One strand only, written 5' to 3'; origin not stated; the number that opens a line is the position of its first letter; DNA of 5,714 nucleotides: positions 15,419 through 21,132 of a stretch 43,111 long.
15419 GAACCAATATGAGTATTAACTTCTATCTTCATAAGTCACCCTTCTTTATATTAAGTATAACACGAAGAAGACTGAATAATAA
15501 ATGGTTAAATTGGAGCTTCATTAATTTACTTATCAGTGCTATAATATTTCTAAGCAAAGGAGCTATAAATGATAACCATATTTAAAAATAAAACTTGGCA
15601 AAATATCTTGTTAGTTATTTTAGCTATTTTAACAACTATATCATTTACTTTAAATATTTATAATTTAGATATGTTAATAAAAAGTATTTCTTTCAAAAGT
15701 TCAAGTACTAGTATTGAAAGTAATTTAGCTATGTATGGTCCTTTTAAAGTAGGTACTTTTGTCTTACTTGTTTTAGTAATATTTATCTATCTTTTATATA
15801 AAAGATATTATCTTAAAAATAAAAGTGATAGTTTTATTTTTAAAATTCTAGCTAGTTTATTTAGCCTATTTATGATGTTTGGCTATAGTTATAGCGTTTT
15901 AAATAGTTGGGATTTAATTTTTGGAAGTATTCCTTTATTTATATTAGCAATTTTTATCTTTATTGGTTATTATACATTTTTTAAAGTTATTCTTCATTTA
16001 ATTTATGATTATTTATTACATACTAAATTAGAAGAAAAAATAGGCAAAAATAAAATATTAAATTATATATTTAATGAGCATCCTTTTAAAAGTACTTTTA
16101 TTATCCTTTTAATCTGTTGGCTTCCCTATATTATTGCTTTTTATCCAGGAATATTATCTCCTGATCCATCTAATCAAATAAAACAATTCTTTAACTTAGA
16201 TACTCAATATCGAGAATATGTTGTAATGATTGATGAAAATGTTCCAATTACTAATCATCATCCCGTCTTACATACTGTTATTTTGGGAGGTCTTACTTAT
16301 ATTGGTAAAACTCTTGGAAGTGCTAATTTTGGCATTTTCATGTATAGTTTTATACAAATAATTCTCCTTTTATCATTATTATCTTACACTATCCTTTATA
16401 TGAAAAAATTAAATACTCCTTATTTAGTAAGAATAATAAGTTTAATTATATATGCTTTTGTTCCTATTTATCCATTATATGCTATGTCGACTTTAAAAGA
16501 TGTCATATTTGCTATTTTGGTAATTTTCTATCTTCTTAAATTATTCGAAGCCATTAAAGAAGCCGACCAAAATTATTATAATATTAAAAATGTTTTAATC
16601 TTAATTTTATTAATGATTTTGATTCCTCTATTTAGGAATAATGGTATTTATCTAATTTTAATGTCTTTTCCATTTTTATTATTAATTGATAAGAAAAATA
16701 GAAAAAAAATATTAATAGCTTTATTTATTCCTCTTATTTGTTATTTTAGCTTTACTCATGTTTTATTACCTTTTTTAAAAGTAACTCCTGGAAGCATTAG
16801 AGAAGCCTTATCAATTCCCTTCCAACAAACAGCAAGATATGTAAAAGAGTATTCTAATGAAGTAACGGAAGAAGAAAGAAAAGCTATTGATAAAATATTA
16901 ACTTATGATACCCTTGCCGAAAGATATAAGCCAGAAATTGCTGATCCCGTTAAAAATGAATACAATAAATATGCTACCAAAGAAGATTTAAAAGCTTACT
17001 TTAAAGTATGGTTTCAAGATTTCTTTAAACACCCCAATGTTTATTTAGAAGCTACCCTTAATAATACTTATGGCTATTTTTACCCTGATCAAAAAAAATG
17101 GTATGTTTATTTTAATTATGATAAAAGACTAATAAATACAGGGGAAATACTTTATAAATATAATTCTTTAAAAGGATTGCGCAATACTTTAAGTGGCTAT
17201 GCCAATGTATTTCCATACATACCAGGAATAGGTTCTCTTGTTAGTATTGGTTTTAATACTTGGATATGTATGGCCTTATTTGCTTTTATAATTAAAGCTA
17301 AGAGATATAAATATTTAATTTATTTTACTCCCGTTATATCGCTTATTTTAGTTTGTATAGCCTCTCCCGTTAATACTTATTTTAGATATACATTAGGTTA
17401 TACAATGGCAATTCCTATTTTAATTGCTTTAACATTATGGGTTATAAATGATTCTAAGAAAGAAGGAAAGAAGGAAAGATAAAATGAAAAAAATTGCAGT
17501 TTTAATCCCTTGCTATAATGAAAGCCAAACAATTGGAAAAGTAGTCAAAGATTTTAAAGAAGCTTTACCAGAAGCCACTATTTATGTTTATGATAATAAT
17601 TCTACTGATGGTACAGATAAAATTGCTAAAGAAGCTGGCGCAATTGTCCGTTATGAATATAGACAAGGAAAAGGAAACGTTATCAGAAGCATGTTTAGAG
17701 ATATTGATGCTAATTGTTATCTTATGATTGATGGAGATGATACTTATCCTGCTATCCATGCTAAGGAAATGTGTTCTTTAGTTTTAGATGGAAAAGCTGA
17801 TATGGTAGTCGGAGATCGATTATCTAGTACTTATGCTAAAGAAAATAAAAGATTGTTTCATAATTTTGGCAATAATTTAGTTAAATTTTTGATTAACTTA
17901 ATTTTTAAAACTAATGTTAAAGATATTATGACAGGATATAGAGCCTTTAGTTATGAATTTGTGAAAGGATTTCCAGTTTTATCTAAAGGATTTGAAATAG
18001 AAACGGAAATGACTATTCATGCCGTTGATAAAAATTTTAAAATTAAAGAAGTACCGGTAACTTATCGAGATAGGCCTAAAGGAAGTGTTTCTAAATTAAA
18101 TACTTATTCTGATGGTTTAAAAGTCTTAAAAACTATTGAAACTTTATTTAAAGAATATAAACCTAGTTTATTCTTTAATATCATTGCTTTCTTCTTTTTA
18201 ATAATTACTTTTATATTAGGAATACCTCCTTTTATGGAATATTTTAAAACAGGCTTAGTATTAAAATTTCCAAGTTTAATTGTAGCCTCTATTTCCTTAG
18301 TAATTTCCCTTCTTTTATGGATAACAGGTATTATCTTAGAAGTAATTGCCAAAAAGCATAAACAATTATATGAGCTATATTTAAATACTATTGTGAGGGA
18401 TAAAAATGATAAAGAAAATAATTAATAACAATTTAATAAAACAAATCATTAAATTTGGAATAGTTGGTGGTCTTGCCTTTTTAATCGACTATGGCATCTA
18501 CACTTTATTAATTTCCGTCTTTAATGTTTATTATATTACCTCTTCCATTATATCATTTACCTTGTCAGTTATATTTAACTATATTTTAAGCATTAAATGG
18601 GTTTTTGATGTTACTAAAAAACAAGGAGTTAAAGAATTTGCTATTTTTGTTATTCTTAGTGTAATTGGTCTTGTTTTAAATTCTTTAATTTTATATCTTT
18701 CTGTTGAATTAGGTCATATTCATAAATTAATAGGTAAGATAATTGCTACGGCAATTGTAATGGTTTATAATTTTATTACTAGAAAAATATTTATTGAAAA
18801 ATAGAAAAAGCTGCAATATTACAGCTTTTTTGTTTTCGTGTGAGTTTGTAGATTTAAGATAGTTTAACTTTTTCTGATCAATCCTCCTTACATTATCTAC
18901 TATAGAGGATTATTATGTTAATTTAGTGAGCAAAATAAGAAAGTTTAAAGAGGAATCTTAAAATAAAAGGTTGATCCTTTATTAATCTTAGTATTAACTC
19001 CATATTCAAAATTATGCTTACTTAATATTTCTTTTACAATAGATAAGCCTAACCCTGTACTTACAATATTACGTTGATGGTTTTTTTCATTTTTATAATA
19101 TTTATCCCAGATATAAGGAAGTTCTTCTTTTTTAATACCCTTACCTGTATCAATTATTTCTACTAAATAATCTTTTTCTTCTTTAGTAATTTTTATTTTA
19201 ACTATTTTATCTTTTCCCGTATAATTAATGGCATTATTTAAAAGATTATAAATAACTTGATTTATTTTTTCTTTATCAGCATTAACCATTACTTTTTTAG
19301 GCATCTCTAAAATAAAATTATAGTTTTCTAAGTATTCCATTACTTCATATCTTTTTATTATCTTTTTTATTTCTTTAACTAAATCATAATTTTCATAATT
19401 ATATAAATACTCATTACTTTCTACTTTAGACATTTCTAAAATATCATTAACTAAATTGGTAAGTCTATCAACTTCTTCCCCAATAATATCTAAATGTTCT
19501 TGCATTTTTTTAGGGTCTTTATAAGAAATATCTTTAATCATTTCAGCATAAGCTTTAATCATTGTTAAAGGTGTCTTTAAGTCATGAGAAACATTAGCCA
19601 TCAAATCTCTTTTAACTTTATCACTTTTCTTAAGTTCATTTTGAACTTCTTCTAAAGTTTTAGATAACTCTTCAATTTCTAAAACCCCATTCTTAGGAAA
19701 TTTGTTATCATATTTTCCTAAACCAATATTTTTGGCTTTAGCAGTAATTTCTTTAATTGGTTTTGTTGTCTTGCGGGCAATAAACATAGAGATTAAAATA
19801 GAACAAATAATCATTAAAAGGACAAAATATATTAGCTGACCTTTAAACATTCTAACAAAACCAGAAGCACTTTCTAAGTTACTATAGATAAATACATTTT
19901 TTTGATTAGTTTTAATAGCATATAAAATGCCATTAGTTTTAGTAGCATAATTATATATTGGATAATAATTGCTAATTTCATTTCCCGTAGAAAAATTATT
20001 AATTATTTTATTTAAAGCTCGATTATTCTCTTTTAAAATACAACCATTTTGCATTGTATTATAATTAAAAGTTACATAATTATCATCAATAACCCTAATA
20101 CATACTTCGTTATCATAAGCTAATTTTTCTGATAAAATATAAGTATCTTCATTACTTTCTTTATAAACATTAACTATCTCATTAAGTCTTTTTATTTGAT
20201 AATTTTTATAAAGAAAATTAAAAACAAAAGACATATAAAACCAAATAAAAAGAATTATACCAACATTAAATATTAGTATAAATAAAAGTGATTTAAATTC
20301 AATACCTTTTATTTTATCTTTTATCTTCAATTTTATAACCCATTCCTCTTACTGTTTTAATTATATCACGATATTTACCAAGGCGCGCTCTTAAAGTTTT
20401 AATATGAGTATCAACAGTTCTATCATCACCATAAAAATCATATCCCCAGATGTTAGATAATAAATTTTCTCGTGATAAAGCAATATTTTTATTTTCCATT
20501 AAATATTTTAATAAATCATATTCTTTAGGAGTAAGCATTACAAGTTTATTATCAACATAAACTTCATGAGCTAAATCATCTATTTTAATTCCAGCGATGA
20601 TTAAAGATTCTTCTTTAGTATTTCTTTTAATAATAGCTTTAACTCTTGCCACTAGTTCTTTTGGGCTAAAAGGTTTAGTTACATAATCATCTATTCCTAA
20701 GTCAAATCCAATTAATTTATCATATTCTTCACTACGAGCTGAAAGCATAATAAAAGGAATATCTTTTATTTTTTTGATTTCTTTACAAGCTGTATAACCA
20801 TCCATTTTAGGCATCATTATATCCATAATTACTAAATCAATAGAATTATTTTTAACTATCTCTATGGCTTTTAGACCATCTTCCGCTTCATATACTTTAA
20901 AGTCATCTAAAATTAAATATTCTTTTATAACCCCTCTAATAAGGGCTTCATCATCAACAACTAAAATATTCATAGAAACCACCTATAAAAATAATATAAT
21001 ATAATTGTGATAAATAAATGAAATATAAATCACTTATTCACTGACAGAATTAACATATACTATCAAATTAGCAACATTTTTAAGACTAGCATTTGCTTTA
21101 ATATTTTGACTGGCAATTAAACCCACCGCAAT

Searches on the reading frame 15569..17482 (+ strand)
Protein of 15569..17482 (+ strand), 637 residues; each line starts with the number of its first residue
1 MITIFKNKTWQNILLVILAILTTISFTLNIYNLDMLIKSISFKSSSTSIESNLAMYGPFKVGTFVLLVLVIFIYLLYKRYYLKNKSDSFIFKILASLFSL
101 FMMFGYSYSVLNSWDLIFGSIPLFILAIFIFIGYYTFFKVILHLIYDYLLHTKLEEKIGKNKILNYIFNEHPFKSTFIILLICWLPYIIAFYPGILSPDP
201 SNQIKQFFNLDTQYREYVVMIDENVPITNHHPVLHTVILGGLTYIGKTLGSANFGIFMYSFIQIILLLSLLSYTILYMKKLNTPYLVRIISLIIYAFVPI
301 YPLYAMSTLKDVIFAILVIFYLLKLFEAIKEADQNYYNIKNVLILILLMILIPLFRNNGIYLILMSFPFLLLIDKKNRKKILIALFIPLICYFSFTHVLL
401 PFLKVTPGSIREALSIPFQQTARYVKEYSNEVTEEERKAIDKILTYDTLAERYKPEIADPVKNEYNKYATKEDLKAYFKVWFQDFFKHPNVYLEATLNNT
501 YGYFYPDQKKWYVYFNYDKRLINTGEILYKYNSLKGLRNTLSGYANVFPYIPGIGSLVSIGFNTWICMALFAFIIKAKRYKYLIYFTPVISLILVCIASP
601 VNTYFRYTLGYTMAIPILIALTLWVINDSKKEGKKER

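Call 8: search_protein_families(library=pfam, proteins=[window:15569-17482:+], max_evalue=0.001)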
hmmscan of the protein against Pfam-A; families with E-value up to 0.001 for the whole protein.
window:15569-17482:+ (637 aa): 1 family
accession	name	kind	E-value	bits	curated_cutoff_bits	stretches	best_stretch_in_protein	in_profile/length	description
PF19484.4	DUF6020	-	2.8e-74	251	28.3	1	17-634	13-599/604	Family of unknown function (DUF6020)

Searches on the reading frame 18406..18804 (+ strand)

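Call 8: search_protein_families(library=pfam, proteins=[window:18406-18804:+], max_evalue=0.001)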
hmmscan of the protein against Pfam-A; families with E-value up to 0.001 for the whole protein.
window:18406-18804:+ (132 aa): 1 family
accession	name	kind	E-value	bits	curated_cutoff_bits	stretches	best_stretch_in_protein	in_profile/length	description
PF04138.20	GtrA_DPMS_TM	-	4e-28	98.4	26.1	1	16-130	1-116/117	GtrA/DPMS, transmembrane domain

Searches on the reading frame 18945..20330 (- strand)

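Call 9: search_protein_families(library=pfam, proteins=[window:18945-20330:-], max_evalue=0.001)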
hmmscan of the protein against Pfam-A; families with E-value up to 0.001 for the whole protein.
window:18945-20330:- (461 aa): 4 families
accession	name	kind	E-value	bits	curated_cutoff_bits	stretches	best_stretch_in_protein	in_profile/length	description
PF02518.31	HATPase_c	-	1.2e-22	80.9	26.4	1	352-461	2-109/111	Histidine kinase-, DNA gyrase B-, and HSP90-like ATPase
PF00512.31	HisKA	-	1.1e-19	70.6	26.9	1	240-305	2-65/66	His Kinase A (phospho-acceptor) domain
PF00672.30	HAMP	-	1.6e-06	28.8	25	1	183-234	1-52/53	HAMP domain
PF13589.12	HATPase_c_3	-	0.00049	20.6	25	0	356-429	3-77/137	Histidine kinase-, DNA gyrase B-, and HSP90-like ATPase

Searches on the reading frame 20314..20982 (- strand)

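Call 9: search_protein_families(library=pfam, proteins=[window:20314-20982:-], max_evalue=0.001)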
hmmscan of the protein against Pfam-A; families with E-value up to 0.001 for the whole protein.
window:20314-20982:- (222 aa): 2 families
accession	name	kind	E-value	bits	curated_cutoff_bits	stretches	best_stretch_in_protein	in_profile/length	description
PF00072.30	Response_reg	-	3.9e-31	107.9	30.2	1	6-115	1-111/111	Response regulator receiver domain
PF00486.34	Trans_reg_C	-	7.4e-27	93.7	26.2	1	148-217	4-76/77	Transcriptional regulatory protein, C terminal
